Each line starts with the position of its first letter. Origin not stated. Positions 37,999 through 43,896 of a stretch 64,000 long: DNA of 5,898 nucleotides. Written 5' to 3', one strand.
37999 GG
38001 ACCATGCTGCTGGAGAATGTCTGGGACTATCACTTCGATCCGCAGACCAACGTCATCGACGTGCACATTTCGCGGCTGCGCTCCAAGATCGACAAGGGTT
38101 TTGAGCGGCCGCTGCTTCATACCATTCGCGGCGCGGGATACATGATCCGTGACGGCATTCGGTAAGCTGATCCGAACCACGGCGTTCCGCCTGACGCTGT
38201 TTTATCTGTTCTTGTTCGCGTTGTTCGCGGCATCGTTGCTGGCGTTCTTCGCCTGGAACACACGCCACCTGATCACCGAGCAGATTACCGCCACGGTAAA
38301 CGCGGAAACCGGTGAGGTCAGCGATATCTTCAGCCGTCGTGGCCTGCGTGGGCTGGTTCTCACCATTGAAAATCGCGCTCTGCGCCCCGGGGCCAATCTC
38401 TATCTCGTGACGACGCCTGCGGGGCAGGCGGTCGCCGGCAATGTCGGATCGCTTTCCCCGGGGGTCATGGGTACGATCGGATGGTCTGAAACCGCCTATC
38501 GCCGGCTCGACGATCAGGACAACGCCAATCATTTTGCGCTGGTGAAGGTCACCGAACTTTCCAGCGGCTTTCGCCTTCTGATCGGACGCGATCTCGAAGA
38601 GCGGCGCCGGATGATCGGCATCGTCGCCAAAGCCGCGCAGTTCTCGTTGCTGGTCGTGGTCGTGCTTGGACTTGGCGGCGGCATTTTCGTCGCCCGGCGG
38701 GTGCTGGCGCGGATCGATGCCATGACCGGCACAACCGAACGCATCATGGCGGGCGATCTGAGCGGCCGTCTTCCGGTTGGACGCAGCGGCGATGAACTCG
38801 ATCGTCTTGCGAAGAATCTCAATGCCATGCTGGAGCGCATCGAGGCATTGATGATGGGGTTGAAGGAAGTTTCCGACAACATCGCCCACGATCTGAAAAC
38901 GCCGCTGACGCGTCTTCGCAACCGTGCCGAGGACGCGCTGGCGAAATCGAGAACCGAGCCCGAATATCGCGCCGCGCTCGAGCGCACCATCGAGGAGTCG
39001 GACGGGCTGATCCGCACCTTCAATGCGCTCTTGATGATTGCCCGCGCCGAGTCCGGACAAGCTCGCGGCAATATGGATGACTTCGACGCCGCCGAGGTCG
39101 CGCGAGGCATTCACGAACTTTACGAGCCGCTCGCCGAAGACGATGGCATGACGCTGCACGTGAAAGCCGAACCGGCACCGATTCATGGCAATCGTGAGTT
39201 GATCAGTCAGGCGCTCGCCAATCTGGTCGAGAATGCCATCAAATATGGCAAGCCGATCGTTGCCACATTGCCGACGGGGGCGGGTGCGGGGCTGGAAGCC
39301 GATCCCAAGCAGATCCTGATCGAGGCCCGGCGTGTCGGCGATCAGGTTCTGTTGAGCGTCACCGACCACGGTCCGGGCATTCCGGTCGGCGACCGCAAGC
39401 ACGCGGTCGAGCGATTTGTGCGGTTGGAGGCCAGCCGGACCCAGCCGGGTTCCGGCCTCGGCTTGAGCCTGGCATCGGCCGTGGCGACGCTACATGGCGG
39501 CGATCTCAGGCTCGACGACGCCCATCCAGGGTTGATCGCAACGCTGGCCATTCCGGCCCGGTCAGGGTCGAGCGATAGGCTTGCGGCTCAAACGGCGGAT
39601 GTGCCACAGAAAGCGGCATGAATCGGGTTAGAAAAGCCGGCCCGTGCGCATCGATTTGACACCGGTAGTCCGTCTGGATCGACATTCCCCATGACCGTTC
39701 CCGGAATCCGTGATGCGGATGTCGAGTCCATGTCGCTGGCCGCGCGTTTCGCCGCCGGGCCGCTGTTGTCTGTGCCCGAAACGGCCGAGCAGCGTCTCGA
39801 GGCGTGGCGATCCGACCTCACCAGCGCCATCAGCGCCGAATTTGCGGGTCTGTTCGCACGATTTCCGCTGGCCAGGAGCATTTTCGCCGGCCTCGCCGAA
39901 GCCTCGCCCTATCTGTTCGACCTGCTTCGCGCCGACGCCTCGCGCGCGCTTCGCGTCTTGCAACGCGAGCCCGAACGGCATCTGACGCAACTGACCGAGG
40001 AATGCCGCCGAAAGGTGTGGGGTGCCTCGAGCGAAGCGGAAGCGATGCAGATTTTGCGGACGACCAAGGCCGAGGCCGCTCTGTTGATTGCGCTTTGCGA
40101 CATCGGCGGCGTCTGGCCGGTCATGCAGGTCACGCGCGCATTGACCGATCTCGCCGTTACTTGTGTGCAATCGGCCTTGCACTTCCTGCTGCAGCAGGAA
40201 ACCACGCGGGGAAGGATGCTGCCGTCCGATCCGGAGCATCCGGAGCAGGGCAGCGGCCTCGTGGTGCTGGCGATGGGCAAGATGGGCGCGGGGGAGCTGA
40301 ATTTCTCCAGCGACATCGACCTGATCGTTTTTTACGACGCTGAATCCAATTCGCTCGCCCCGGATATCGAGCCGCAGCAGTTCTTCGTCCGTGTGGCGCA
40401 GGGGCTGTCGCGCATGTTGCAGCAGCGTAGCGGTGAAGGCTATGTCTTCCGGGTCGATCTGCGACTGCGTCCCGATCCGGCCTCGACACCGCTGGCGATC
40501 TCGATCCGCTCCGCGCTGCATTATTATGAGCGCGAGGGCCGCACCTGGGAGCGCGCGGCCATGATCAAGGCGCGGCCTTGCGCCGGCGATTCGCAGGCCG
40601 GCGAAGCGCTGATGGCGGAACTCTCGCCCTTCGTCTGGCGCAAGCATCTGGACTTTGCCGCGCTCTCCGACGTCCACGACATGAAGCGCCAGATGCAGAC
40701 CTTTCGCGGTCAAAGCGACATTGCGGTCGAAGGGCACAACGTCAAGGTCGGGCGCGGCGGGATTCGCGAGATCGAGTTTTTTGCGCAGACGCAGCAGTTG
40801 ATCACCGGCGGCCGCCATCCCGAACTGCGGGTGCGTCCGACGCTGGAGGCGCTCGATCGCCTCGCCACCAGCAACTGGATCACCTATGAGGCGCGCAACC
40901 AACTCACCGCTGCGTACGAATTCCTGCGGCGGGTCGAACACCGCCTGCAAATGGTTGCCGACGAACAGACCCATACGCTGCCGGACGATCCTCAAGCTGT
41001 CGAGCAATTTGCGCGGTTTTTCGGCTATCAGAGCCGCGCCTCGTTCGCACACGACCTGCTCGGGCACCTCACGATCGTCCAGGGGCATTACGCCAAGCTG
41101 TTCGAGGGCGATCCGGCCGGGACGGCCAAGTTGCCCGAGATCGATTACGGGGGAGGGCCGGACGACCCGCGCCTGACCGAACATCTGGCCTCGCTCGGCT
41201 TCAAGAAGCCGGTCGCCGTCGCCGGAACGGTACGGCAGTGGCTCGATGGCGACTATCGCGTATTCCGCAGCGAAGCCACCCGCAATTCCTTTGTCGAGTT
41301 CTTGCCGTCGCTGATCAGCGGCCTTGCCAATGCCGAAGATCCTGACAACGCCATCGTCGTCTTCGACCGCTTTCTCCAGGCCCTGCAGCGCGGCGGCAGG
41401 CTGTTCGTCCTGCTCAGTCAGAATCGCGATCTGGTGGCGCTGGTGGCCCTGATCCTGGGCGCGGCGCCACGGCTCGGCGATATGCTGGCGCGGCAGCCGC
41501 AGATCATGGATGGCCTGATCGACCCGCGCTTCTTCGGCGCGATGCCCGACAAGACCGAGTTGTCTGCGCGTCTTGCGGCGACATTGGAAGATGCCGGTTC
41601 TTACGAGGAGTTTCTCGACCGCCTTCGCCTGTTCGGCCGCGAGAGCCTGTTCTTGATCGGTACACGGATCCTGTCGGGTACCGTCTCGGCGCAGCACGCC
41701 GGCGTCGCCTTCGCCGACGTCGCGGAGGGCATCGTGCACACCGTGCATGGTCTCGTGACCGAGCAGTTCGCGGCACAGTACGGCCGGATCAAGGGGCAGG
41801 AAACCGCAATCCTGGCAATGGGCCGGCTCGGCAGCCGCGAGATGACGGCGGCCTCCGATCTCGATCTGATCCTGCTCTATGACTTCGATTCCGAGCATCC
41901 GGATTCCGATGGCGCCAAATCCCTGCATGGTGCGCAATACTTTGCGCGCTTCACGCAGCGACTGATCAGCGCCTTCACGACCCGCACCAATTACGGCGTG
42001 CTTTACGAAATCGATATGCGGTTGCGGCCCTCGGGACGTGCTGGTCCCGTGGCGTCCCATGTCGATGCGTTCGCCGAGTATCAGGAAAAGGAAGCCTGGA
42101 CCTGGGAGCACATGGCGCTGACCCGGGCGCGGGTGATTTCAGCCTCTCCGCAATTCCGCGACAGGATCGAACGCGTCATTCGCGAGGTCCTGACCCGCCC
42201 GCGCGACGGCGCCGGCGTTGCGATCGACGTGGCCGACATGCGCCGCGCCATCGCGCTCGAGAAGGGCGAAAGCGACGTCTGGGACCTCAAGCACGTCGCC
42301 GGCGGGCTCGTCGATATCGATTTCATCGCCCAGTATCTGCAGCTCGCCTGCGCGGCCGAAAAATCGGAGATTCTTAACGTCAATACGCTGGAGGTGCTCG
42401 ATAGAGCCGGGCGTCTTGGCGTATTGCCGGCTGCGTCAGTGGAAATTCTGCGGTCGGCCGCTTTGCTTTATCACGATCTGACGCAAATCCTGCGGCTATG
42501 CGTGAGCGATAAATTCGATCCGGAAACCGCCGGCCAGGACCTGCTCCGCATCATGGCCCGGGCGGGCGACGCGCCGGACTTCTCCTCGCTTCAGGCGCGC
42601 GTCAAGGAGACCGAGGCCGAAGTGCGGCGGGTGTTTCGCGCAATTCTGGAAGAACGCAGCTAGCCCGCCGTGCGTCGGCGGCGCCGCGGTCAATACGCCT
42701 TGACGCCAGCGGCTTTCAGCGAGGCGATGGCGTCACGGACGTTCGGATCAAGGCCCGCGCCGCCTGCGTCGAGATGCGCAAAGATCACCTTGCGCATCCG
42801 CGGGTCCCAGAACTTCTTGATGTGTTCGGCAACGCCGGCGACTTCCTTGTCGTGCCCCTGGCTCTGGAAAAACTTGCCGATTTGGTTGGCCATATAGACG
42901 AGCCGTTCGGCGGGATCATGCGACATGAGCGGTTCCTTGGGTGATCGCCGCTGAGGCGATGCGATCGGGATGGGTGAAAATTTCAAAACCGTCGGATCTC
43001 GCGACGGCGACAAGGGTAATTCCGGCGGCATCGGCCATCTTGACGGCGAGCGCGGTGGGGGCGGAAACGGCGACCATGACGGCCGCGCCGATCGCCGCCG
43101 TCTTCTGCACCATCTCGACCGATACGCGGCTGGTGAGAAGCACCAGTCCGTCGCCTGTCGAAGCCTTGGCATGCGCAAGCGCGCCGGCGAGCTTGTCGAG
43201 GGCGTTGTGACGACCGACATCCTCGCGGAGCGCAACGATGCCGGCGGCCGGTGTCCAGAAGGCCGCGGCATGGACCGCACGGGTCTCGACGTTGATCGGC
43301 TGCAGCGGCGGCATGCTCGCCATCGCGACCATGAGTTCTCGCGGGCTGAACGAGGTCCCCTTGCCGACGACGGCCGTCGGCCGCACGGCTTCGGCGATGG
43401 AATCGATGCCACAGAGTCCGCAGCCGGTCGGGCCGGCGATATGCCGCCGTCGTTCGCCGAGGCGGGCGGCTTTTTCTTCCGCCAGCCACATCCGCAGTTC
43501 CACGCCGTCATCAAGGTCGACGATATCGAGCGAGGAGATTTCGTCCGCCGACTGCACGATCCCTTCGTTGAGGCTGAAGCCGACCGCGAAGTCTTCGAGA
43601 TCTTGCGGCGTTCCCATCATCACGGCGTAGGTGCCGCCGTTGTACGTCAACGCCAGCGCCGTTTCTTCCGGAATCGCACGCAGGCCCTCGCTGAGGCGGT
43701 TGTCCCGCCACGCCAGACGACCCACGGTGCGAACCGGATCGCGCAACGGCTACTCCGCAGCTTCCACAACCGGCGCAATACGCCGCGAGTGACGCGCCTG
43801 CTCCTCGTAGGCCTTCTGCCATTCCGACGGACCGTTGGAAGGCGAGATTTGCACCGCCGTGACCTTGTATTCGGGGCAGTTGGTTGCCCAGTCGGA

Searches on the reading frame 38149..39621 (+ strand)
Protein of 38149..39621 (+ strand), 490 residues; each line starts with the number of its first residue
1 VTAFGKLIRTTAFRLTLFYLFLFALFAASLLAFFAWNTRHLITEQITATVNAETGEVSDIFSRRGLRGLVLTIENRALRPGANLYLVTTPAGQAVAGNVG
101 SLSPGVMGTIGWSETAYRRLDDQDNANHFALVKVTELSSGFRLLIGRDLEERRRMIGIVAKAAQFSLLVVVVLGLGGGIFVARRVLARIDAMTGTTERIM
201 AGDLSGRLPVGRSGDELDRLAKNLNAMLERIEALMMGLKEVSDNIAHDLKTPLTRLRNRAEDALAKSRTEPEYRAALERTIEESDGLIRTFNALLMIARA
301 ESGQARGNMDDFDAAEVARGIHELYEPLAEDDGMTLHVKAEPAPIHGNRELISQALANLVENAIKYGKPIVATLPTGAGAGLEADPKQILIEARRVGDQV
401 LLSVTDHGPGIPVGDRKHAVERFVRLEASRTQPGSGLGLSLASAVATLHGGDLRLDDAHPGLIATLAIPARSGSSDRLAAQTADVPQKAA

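Call 43: search_protein_families(library=pfam, proteins=[window:38149-39621:+], max_evalue=0.0001)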
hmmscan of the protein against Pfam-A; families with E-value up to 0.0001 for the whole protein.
window:38149-39621:+ (490 aa): 3 families
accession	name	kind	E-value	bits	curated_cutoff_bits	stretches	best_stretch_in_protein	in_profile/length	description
PF02518.31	HATPase_c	-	3.2e-19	69.8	26.4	1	348-469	2-108/111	Histidine kinase-, DNA gyrase B-, and HSP90-like ATPase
PF00672.30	HAMP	-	5.3e-14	52.7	25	1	180-232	1-52/53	HAMP domain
PF00512.31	HisKA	-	8.9e-09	35.7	26.9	1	240-303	4-66/66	His Kinase A (phospho-acceptor) domain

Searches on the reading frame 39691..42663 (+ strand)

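Call 43: search_protein_families(library=pfam, proteins=[window:39691-42663:+], max_evalue=0.0001)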
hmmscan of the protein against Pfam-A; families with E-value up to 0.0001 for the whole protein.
window:39691-42663:+ (990 aa): 2 families
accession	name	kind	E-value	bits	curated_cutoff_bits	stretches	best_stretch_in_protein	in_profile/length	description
PF03710.21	GlnE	-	9e-127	422.1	24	2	69-306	8-248/252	Glutamate-ammonia ligase adenylyltransferase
PF08335.16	GlnD_UR_UTase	-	1.3e-38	132.6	21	2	342-471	19-141/141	GlnD PII-uridylyltransferase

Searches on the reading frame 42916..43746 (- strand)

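Call 43: search_protein_families(library=pfam, proteins=[window:42916-43746:-], max_evalue=0.0001)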
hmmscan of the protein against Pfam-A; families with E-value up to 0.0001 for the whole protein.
window:42916-43746:- (276 aa): 1 family
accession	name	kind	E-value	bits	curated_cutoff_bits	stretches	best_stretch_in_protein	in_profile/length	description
PF02634.21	FdhD-NarQ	-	1.7e-75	254.2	27.2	1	27-263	2-236/237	FdhD/NarQ family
